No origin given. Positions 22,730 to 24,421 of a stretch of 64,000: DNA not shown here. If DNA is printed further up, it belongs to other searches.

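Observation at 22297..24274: dnaB is followed by a DnaD-domain gene and a DnaC/DnaI-like loader containing two complete AAA+ modules in one polypeptide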

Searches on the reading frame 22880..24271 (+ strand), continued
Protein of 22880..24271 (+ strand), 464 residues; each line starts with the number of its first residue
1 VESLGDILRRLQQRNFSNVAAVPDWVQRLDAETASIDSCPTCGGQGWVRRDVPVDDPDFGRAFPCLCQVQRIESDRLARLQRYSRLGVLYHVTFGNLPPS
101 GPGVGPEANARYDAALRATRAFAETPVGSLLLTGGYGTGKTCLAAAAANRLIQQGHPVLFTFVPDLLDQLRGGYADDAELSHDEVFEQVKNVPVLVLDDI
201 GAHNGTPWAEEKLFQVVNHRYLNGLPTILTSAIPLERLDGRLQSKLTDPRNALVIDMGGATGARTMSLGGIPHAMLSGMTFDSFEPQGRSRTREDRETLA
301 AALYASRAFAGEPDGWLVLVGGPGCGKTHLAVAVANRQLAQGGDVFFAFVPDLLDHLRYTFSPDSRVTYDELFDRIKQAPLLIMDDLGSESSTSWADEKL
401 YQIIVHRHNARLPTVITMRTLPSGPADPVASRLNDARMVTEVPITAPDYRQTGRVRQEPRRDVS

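Call 24: predict_structure(alignment_id=A1)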
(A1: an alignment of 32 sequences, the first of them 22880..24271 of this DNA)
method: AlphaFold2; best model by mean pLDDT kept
length: 464 residues; sequences in the alignment: 32
mean_pLDDT: 78.9   pTM: 0.47
mean pLDDT of the five models: 78.9, 76.6, 75.5, 72.9, 72.1
residues with pLDDT >= 90: 161; 70-90: 190; 50-70: 60; < 50: 53
segments of 3 or more residues with pLDDT < 50: 8-36, 260-266, 453-464
pLDDT, mean of each block of 10 residues (from residue 1): 49 36 39 48 59 72 65 72 79 87 77 95 95 87 95 91 88 80 88 93 75 94 96 85 89 82 51 86 78 86 96 95 91 94 88 77 56 84 89 79 92 94 75 88 83 45 42
secondary structure, 60 per line:
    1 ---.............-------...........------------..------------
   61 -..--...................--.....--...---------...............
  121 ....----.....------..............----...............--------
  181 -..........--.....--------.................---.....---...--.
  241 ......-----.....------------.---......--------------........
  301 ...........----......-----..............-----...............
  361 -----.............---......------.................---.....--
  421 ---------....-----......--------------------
elements in order: H4-16 H24-34 H66-84 H87-91 H106-124 E129-133 H140-153 E158-162 H163-172 H182-191 E194-198 H207-223 E227-231 H240-246 E252-256 H273-278 H293-311 E316-321 H327-340 E346-349 H350-360 H366-378 E382-387 H394-410 E414-418 H430-433 E439-444

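Call 27: fold_search(model_id=the predicted structure, library=pdb)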
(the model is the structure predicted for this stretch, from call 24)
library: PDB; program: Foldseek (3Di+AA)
matches with E <= 10: 1643; with E <= 0.001: 240
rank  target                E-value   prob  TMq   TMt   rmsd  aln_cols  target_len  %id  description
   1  9mpq_C                2.2e-11  1.00  0.22  0.16  17.2       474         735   17  Cryo-EM structure of VCP (consensus) (released 2025-10-15)
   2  9mpq_F                5.1e-11  1.00  0.22  0.15  17.2       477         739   16  Cryo-EM structure of VCP (consensus) (released 2025-10-15)
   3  9mpq_D                5.3e-11  1.00  0.21  0.18  17.9       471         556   16  Cryo-EM structure of VCP (consensus) (released 2025-10-15)
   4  9mpq_A                1.5e-10  1.00  0.21  0.14  17.7       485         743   18  Cryo-EM structure of VCP (consensus) (released 2025-10-15)
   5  9mpq_B                1.6e-10  1.00  0.23  0.16  17.0       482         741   17  Cryo-EM structure of VCP (consensus) (released 2025-10-15)
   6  9ox9_E                2.0e-10  1.00  0.24  0.22  15.5       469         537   15  Cryo-EM structure of S. Mansoni p97 bound to CB-5083 (released 2025-08-13)
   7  9mpr_A                2.6e-10  1.00  0.22  0.18  17.4       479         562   17  Cryo-EM structure of three VCPIP1 VCPIDs bound to VCP (released 2025-10-15)
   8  8fcl_A                5.0e-10  1.00  0.22  0.15  17.9       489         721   18  Cryo-EM structure of p97:UBXD1 closed state (released 2023-06-21)
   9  9mpv_C                5.6e-10  1.00  0.23  0.19  16.9       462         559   18  Cryo-EM structure of three VCPIP1 VCPIDs bound to VCP (released 2025-10-15)
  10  9p00_A                6.2e-10  1.00  0.25  0.22  15.6       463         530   16  Cryo-EM structure of apo S. Mansoni p97 (released 2025-08-13)
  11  9p00_E                8.7e-10  1.00  0.24  0.22  15.6       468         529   16  Cryo-EM structure of apo S. Mansoni p97 (released 2025-08-13)
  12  5ifw_B                1.2e-09  1.00  0.31  0.23  14.0       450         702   17  Quantitative interaction mapping reveals an extended ubiquitin regulatory domain in ASPL that disrupts functional p97  (released 2016-10-26)
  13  7l5w_A                1.2e-09  1.00  0.22  0.19  17.8       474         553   18  p97-R155H mutant dodecamer I (released 2021-08-04)
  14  6qem_G                1.9e-09  1.00  0.35  0.64  15.1       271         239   20  E. coli DnaBC complex bound to ssDNA (released 2019-03-06)
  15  6qel_G                2.0e-09  1.00  0.35  0.67  14.7       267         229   20  E. coli DnaBC apo complex (released 2019-03-06)
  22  3ecc                  6.9e-09  1.00  0.32  0.77   3.7       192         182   25  Crystal structure of the DnaC helicase loader in complex with ADP-BeF3 (released 2008-11-25)
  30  2w58_A                2.1e-08  1.00  0.30  0.69   3.5       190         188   23  Crystal Structure of the DnaI (released 2009-12-22)
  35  2w58_B                9.0e-08  1.00  0.29  0.67   4.7       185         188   23  Crystal Structure of the DnaI (released 2009-12-22)
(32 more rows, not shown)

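Call 33: search_dna_similar(query=window:22880-24271:+, collection=phages, mode=protein, max_rows=25)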
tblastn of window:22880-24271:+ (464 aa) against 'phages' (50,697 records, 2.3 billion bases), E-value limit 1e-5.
Records with a match: 458; places in all: 459; records where one place covers at least 80% of the query: 1.
Best place of each record, by identity: <60% 458.
By first word of the organism name: Streptococcus 169; Staphylococcus 155; Pseudomonas 25; Bacillus 23; Bacteriophage 15; Vibrio 11; Lactobacillus 8; Paenibacillus 8; Klebsiella 7; Salmonella 6; and 17 more.
By host as written in the record: Streptococcus thermophilus 101; - 64; Staphylococcus aureus 53; Streptococcus thermophilus ST67009 9; Streptococcus thermophilus ST64987 8; Streptococcus thermophilus ST62990 6; Staphylococcus aureus subsp. aureus RN4220 6; Pseudomonas aeruginosa 5; and 142 more.
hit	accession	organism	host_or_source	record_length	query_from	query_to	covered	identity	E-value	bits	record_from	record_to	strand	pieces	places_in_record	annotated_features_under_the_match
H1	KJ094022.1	Listeria phage LP-030-3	Listeria monocytogenes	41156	99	457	77%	31.7%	2e-13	139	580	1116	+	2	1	putative IstB-like ATP-binding protein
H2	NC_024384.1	Listeria phage LP-030-3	Listeria monocytogenes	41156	99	457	77%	31.7%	2e-13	139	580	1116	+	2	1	DnaC-like helicase loader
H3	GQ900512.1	Staphylococcus phage SAP090D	Staphylococcus aureus strain SK1700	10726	38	407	74%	28.8%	3e-9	126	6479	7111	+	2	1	hypothetical protein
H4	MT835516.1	Bacteriophage sp.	human fecal samples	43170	1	417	88%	24.5%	1e-10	131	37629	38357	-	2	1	record has no annotation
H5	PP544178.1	Staphylococcus phage vB_SauS_26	Staphylococcus aureus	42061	38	407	72%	29.7%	5e-10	128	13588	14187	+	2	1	ATP-binding protein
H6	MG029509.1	Staphylococcus phage phiSa2wa_st5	Staphylococcus aureus subsp. aureus ...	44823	38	407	72%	29.4%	4e-9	126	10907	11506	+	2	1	dnaC: replication protein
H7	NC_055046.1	Staphylococcus phage phiSa2wa_st5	Staphylococcus aureus subsp. aureus ...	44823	38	407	72%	29.4%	4e-9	126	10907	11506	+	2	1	dnaC: DnaC-like helicase loader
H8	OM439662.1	Staphylococcus phage vB_SauS_277g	Staphylococcus aureus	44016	38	407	74%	28.2%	1e-8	122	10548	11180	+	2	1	IstB-like ATP binding domain-containing protein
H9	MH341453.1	Listeria phage PSU-VKH-LP041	Listeria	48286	143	457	64%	32.5%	8e-11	131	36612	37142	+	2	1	putative IstB-like ATP-binding protein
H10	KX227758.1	Bacillus phage PfNC7401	Bacillus cereus NC7401/2455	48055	143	454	53%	36.1%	1e-18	174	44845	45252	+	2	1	replication protein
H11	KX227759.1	Bacillus phage PfIS075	Bacillus cereus IS075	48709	143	454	53%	36.1%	1e-18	174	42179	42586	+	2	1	replication protein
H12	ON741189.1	Bacillus phage vB_BceS_LY4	Bacillus cereus 367-H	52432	143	454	53%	36.1%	1e-18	174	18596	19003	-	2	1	ATP-binding protein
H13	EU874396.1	Bacillus phage IEBH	Bacillus thuringiensis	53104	143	454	53%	36.1%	1e-18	174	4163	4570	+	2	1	DNA replication protein DnaC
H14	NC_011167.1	Bacillus phage IEBH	Bacillus thuringiensis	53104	143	454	53%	36.1%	1e-18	174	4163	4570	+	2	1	DnaC-like helicase loader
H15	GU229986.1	Bacillus phage 250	Bacillus cereus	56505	143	454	53%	36.1%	1e-18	174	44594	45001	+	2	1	DNA replication protein DnaC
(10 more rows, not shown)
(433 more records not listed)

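Call 34: search_dna_similar(query=window:22880-24271:+, collection=plasmids, mode=protein, max_rows=25)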
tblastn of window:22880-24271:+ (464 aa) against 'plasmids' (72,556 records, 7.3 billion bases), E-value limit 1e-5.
Records with a match: 96; places in all: 99; records where one place covers at least 80% of the query: 0.
Best place of each record, by identity: <60% 96.
By first word of the organism name: Bacillus 37; Arsenophonus 8; Staphylococcus 6; Caballeronia 4; Klebsiella 3; Paenibacillus 3; Candidatus 2; Streptomyces 2; Paraburkholderia 2; Salmonella 2; and 26 more.
By predicted mobility (MOB-suite, as given by PLSDB): non-mobilizable 88; conjugative 5; mobilizable 3.
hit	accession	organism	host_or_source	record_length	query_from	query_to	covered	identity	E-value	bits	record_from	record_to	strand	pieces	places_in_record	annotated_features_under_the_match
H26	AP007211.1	Bacillus cereus NC7401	-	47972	143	454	53%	36.1%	4e-18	174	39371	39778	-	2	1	DNA replication protein DnaC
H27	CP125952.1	Bacillus sp. BTAI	cell culture,Soil environment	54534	143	454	53%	35.2%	2e-17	169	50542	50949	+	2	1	record has no annotation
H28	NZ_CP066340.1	Alicyclobacillus sp. SO9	-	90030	143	455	53%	34.1%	2e-13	153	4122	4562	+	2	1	ATP-binding protein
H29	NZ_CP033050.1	Virgibacillus halodenitrificans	cell culture,Red Sea lagoons-Mangrove ...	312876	143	417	44%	39.1%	8e-14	152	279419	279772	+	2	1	ATP-binding protein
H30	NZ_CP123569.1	Arsenophonus nasoniae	Nasonia vitripennis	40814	143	422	54%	31.7%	1e-9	131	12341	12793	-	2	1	ATP-binding protein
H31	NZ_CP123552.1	Arsenophonus nasoniae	Nasonia vitripennis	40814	143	422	54%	31.7%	1e-9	131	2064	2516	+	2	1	ATP-binding protein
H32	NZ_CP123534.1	Arsenophonus nasoniae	Nasonia vitripennis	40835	143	422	54%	31.7%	1e-9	131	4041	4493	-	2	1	ATP-binding protein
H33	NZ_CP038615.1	Arsenophonus nasoniae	Nasonia vitripennis,pure culture,whole ...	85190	143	422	54%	31.7%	1e-9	131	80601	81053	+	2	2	ATP-binding protein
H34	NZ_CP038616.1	Arsenophonus nasoniae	Nasonia vitripennis,pure culture,whole ...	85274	143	422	54%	31.7%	1e-9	131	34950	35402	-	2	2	ATP-binding protein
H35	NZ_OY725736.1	Monoglobus pectinilyticus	-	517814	144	451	50%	32.8%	5e-8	126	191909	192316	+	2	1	ATP-binding protein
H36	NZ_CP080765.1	Aneurinibacillus thermoaerophilus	compost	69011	142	417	49%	33.3%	4e-8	122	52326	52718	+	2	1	dnaI: primosomal protein DnaI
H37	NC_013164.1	Anaerococcus prevotii DSM 20548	-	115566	143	461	53%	30.6%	8e-9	129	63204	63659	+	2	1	ATP-binding protein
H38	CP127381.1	Aerococcus tenax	Homo sapiens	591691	143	461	52%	31.2%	6e-9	131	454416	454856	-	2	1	ATP-binding protein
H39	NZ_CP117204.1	Staphylococcus aureus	Homo sapiens,whole organism,nose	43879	143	407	42%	35.8%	2e-8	122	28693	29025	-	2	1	ATP-binding protein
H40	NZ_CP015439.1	Anoxybacillus amylolyticus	Microbial isolate,soil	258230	143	417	45%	33.0%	1e-7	120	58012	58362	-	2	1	dnaI: primosomal protein DnaI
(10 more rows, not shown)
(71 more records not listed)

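Call 39: find_encoding_contigs(protein=window:22880-24271:+, flank=10000, max_places=3)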
Protein window:22880-24271:+ (464 aa): no gene with exactly this product is on record in the collection.
